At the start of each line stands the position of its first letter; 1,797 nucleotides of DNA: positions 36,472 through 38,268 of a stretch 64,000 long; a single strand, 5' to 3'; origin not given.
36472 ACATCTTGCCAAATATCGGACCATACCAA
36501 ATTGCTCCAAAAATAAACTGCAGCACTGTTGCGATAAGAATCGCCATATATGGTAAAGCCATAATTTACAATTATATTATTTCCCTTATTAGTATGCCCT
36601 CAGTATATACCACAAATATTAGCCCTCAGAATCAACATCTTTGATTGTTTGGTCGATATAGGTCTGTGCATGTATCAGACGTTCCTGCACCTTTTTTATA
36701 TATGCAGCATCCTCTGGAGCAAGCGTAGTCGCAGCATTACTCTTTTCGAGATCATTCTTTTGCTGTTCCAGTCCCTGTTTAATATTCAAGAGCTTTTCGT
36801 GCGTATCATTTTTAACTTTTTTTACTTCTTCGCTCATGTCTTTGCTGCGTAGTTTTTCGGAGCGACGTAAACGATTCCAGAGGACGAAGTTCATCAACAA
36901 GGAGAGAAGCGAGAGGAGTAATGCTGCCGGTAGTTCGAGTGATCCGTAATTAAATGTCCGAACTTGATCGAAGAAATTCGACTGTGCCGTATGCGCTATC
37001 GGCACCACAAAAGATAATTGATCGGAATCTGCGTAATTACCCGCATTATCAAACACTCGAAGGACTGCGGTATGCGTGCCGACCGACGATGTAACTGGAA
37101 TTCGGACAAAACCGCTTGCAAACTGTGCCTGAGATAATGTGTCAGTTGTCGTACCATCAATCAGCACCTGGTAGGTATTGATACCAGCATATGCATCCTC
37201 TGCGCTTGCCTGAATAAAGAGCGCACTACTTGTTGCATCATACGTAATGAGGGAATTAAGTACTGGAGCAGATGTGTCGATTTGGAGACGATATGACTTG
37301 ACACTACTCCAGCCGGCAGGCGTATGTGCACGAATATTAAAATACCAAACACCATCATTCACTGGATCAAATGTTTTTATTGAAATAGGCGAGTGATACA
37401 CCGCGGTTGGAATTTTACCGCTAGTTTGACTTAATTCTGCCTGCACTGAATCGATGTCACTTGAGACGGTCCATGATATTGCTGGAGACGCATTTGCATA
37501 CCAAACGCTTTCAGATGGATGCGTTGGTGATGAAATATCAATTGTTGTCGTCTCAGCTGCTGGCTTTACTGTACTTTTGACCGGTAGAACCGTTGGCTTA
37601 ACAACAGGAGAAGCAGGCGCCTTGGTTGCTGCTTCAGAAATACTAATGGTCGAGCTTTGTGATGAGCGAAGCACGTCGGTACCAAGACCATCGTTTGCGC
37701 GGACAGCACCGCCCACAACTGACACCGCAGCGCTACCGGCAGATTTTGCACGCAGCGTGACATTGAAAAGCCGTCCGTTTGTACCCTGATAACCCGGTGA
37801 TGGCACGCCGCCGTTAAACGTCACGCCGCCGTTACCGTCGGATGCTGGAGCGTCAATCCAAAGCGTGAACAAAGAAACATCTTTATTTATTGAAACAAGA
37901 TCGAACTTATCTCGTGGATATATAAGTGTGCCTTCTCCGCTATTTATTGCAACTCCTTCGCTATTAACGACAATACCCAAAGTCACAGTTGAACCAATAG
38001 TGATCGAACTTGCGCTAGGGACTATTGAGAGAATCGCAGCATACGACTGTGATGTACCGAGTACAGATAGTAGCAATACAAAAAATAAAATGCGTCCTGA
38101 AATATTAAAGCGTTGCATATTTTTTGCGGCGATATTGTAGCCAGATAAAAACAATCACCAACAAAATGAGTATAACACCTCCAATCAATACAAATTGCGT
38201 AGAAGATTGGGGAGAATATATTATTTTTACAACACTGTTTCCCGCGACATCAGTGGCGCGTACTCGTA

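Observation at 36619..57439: Operon for a cohesin-dockerin anchored 5,941-aa giant surface protein (marR - giant - cohesin - cohesin)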

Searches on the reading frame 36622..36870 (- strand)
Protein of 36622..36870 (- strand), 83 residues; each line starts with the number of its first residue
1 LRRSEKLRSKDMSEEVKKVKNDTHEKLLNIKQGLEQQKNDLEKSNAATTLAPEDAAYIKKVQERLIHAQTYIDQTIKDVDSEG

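Call 93: search_protein_families(library=pfam, proteins=[window:36622-36870:-], max_evalue=1)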
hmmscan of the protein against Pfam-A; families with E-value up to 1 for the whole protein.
window:36622-36870:- (83 aa): 5 families
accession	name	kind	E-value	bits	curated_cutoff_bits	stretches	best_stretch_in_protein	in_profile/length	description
PF07464.16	ApoLp-III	-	0.068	13.8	36.3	1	9-79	42-110/146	Apolipophorin-III precursor (apoLp-III)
PF05524.18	PEP-utilisers_N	-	0.12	13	24.4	1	15-82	25-91/121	PEP-utilising enzyme, N-terminal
PF13125.11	DUF3958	-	0.15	12.8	26.3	1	10-44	62-96/107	Protein of unknown function (DUF3958)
PF07564.17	DUF1542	-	0.25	11.8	24.3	1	30-78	9-55/77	Domain of Unknown Function (DUF1542)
PF07889.17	DUF1664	-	0.72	10.3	34.6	0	11-80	52-121/124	Protein of unknown function (DUF1664)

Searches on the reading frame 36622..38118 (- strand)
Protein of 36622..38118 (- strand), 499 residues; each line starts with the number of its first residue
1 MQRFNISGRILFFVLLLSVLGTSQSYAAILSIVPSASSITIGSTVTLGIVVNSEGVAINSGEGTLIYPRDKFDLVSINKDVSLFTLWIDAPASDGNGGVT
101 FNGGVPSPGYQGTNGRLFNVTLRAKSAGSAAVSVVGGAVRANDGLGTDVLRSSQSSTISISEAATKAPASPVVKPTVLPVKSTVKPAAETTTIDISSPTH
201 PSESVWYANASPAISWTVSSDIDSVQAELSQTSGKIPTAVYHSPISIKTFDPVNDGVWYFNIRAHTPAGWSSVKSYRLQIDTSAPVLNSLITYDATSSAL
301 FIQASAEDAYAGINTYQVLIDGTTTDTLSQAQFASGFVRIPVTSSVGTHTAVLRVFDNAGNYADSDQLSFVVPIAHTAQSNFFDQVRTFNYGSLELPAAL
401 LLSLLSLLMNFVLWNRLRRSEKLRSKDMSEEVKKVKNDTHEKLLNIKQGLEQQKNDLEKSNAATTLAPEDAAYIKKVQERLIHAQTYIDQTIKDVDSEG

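Call 8: search_protein_families(library=pfam, proteins=[window:36622-38118:-], max_evalue=0.01)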
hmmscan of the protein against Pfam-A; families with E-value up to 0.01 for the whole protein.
window:36622-38118:- (499 aa): 2 families
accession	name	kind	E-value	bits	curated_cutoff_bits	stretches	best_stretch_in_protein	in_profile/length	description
PF19077.6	Big_13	-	7.9e-07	29.9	27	1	318-372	43-100/102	Bacterial Ig-like domain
PF24893.1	DUF7743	-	0.00027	21.1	27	1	280-371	2-96/120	Domain of unknown function (DUF7743)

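Call 94: search_protein_families(library=ncbifam, proteins=[window:36622-38118:-], max_evalue=0.01)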
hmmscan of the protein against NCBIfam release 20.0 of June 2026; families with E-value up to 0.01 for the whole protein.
window:36622-38118:- (499 aa): 1 family
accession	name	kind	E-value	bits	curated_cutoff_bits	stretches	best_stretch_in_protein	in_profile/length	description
NF047446.1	barrel_OmpL47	domain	0.0093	16.4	40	0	303-372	8-68/68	OmpL47-type beta-barrel domain-containing protein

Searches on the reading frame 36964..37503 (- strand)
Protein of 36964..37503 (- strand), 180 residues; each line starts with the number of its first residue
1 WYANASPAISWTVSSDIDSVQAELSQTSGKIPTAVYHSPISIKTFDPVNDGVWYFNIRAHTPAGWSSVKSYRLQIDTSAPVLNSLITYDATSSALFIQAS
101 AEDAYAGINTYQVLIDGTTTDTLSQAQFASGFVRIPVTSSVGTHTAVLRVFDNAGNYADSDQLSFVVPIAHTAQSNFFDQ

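Call 93: search_protein_families(library=pfam, proteins=[window:36964-37503:-], max_evalue=1)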
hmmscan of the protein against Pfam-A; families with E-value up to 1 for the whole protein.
window:36964-37503:- (180 aa): 2 families
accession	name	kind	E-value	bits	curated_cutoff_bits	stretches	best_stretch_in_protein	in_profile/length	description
PF19077.6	Big_13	-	4e-08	34.1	27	2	113-167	45-100/102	Bacterial Ig-like domain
PF24893.1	DUF7743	-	4.6e-05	23.5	27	1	75-165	2-95/120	Domain of unknown function (DUF7743)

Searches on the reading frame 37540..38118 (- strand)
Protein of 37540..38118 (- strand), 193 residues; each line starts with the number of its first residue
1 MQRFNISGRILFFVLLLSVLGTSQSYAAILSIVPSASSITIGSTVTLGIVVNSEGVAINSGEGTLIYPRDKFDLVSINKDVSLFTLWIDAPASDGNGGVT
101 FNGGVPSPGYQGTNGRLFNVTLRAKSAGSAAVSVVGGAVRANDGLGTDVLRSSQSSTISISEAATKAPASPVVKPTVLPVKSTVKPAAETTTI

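Call 9: search_protein_families(library=pfam, proteins=[window:37540-38118:-], max_evalue=10)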
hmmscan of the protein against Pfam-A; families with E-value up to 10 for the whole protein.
window:37540-38118:- (193 aa): 0 families

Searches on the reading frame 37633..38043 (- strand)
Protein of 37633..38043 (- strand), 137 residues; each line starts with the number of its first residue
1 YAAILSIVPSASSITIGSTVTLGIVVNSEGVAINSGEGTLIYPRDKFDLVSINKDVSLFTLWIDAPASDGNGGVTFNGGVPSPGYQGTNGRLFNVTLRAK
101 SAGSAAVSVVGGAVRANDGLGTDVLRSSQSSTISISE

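Call 79: search_solved_structures(query=A4, max_evalue=1, show_alignments=1)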
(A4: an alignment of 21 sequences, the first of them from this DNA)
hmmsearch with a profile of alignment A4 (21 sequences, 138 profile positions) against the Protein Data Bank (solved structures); distinct sequences matched with E-value up to 1: 8.
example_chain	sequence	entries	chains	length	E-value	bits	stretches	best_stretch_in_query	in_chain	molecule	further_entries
5m2o_A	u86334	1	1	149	0.024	17.8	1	3-57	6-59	Putative cellulosomal scaffoldin protein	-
5aoz_A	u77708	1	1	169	0.04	17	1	3-57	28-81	PUTATIVE CELLULOSOMAL SCAFFOLDIN PROTEIN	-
7urp_A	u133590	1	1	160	0.049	16.8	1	8-53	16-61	Ribonucleases G and E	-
8q30_A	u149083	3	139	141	0.061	16.5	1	66-115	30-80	DUF4352 domain-containing protein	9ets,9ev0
5g5d_A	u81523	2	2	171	0.17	15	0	2-53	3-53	CELLULOSOME ANCHORING PROTEIN COHESIN REGION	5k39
5m2s_A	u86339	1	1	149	0.21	14.7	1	3-55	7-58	Putative cellulosomal scaffoldin protein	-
4ums_A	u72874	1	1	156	0.35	14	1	11-103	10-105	CELLULOSOMAL ANCHORING SCAFFOLDIN B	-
5fu5_A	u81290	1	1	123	0.53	13.4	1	55-120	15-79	CBM77-RFPL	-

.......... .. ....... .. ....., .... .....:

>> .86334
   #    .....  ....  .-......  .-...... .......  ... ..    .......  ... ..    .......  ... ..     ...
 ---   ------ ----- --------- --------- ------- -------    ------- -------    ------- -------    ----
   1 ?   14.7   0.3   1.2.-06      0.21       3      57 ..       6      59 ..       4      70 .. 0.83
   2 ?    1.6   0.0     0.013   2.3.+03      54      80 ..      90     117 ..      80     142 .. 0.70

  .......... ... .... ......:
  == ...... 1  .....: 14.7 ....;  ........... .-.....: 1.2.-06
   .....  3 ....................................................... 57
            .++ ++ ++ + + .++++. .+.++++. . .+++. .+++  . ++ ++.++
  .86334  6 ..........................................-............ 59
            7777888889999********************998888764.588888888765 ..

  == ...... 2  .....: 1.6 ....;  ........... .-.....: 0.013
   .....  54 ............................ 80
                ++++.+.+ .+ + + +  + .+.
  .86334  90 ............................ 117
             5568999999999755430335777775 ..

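Call 80: search_protein_families(library=pfam, alignment_id=A4, max_evalue=0.01)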
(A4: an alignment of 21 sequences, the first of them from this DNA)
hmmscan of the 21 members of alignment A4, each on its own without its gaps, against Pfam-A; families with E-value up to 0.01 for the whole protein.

A. member 1, seq(137 aa): 0 families

B. families by the number of members that match (of 21 scanned): 2 families
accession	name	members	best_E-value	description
PF00963.24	Cohesin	10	8.7e-09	Cohesin domain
PF13584.12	BatD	1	0.0043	BatD DUF11 like domain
